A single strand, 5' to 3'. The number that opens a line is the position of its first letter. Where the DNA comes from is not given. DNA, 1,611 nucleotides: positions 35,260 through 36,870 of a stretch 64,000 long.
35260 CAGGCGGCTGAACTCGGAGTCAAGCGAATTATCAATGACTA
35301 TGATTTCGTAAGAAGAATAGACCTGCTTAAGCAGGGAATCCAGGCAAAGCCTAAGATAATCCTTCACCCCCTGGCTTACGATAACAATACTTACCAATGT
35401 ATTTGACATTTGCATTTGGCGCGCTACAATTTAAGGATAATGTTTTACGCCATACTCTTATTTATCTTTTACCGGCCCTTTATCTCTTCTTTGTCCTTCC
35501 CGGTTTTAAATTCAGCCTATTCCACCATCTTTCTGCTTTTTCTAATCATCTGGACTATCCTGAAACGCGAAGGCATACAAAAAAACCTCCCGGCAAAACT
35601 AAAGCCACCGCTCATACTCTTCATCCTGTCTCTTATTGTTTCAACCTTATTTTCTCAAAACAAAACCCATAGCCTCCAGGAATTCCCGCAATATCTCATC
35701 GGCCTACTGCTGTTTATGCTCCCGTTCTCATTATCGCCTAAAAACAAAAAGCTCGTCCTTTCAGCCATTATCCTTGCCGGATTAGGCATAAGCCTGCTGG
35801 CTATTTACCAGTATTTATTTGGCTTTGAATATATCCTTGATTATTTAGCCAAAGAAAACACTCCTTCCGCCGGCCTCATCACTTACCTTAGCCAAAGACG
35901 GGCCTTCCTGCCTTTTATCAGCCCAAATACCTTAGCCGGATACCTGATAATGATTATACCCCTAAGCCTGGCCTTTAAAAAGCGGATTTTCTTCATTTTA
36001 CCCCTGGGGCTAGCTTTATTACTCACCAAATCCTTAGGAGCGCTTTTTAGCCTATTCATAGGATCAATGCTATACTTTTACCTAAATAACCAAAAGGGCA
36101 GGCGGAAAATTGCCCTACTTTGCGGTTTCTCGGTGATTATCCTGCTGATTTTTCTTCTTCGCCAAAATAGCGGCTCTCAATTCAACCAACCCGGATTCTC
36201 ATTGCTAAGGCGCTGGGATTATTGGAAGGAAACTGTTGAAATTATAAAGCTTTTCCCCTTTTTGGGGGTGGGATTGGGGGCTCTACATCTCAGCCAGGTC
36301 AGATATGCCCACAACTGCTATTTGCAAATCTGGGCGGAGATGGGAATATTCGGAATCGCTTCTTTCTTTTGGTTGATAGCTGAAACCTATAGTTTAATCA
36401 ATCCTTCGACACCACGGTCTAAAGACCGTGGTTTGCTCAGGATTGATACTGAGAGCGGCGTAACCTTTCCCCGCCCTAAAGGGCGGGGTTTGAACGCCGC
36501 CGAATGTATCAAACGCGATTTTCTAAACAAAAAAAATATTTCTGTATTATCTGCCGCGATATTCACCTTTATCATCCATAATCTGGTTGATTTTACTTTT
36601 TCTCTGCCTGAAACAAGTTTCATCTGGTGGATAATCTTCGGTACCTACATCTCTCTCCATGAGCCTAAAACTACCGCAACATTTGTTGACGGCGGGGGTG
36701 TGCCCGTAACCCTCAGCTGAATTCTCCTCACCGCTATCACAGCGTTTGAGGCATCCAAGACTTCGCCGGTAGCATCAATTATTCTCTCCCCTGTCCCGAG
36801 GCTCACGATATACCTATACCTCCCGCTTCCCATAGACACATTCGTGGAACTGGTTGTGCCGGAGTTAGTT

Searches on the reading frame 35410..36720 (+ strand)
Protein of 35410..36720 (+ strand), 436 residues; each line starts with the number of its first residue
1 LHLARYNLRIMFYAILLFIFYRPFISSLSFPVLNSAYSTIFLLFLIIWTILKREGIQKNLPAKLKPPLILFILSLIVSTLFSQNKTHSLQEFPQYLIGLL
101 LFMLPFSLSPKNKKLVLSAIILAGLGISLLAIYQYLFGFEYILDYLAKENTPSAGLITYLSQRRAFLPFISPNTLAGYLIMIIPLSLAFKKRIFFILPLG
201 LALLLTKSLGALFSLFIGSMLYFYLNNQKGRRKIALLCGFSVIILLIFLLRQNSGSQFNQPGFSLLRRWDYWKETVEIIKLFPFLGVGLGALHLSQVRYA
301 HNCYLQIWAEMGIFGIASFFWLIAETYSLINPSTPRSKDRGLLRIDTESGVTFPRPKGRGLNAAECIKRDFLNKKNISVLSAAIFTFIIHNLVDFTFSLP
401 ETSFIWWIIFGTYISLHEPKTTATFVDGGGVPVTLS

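Call 11: search_protein_families(library=pfam, proteins=[window:35410-36720:+], max_evalue=0.01)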
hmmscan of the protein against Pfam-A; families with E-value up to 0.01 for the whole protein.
window:35410-36720:+ (436 aa): 1 family
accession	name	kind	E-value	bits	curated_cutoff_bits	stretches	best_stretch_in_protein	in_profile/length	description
PF04932.20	Wzy_C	-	4.1e-16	59.5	31.7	1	196-320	3-149/149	O-Antigen ligase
